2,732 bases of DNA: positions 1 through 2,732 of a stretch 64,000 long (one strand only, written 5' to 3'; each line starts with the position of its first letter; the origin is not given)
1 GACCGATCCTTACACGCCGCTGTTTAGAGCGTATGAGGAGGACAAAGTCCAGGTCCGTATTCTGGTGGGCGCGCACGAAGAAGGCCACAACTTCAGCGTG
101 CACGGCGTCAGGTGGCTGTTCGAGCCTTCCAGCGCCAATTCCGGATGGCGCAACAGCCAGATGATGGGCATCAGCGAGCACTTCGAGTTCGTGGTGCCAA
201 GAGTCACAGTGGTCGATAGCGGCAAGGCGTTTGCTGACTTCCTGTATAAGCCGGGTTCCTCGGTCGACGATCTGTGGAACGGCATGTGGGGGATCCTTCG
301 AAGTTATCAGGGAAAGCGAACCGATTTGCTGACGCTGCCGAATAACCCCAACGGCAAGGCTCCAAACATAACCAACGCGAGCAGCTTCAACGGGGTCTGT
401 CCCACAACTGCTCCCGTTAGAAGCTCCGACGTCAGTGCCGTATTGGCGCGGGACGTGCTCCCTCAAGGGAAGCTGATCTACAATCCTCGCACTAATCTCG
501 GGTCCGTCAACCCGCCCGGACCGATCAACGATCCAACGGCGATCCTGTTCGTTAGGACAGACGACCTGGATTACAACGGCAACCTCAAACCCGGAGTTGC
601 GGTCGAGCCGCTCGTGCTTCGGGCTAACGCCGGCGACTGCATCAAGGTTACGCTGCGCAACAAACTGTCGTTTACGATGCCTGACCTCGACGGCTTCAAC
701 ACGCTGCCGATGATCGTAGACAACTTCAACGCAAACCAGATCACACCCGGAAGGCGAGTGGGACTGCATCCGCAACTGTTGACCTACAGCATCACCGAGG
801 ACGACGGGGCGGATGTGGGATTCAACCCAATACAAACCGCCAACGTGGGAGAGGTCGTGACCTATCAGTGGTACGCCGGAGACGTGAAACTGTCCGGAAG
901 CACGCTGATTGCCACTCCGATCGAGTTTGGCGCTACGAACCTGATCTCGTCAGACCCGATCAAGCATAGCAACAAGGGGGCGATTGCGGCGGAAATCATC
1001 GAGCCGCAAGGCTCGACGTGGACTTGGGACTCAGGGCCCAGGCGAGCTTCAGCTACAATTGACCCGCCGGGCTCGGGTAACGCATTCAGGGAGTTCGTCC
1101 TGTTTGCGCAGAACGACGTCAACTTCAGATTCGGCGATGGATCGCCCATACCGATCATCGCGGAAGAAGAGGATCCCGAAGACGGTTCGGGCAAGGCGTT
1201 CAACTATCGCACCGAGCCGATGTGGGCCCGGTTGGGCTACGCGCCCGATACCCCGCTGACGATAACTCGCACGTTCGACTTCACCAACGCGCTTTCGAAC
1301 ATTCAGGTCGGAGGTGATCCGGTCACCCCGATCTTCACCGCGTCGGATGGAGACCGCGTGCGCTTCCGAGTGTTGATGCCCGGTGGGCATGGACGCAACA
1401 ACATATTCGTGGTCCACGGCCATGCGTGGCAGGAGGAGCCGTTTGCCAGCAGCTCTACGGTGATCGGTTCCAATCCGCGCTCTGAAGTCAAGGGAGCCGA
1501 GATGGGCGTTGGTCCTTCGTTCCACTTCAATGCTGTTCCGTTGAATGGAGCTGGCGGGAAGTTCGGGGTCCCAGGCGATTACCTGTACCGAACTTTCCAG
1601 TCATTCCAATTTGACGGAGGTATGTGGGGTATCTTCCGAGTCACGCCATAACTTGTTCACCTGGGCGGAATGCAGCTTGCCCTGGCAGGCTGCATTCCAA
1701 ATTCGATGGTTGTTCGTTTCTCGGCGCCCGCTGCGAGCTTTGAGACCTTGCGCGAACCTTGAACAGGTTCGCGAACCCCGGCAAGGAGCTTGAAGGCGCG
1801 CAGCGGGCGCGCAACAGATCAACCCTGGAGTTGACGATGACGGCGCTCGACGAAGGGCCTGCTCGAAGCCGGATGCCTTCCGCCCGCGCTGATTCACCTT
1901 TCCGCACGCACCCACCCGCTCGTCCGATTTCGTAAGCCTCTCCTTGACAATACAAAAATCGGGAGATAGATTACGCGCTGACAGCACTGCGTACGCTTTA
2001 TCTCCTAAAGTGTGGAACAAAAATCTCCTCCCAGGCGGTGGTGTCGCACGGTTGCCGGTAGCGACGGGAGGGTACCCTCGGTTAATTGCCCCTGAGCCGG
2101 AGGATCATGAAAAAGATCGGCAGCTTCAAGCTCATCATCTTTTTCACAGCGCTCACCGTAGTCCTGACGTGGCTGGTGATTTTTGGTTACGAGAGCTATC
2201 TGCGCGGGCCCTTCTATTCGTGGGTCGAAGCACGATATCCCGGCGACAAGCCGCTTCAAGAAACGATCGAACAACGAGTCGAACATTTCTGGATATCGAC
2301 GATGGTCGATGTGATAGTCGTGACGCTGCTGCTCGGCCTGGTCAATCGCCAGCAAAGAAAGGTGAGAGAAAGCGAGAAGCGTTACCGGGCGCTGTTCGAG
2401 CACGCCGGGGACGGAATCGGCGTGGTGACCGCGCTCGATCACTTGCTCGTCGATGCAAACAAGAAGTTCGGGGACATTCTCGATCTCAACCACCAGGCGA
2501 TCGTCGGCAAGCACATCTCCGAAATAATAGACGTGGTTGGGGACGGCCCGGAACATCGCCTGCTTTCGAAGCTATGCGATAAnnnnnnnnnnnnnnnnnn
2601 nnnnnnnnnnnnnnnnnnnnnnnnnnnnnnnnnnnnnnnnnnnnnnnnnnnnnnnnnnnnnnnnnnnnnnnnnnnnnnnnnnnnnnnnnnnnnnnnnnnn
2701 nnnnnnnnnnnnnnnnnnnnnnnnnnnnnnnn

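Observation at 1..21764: Candidate sigma54-controlled giant extracellular copper-oxidase system with its own copper-centre assembly and disulfide maturation module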

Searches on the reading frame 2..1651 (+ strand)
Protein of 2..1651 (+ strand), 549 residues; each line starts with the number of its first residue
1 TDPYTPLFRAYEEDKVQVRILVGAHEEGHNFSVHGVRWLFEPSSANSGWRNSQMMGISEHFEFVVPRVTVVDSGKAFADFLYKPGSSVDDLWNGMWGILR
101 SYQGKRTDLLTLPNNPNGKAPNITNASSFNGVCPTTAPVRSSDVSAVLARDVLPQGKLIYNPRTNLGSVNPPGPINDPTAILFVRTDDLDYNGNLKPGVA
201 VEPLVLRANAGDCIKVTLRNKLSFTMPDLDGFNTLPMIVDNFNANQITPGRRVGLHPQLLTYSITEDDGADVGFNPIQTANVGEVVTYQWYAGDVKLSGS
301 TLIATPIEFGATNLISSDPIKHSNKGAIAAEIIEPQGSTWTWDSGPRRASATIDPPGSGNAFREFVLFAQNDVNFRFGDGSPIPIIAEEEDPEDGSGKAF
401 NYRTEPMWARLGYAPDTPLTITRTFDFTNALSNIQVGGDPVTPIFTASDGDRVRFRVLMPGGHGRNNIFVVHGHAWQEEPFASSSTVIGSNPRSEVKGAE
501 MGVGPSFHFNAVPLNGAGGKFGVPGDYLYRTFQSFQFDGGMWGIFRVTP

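Call 4: search_protein_families(library=pfam, proteins=[window:2-1651:+], max_evalue=0.01)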
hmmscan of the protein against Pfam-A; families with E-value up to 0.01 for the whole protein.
window:2-1651:+ (549 aa): 0 families

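Call 6: search_protein_families(library=ncbifam, proteins=[window:2-1651:+], max_evalue=0.1)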
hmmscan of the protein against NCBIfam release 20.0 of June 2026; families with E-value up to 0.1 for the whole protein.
window:2-1651:+ (549 aa): 1 family
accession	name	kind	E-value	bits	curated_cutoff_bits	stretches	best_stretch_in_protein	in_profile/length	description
NF041487.1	copper_ox_MnxG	equivalog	2.3e-134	449.3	3100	2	172-548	1467-1894/1894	manganese-oxidizing multicopper oxidase MnxG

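Call 7: search_protein_families(library=pfam, proteins=[window:2-1651:+], max_evalue=10)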
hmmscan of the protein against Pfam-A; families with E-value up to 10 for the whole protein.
window:2-1651:+ (549 aa): 0 families

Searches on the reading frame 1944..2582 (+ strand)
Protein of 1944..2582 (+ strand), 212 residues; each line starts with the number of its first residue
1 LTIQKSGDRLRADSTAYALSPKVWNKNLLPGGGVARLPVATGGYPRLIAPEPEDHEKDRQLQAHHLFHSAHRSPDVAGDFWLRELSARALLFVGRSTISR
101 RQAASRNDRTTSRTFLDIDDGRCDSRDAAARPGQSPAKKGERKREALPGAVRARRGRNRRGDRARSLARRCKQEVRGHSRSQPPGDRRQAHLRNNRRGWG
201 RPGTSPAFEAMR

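Call 45: search_protein_families(library=pfam, proteins=[window:1944-2582:+], max_evalue=1)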
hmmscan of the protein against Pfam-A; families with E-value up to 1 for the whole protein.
window:1944-2582:+ (212 aa): 0 families
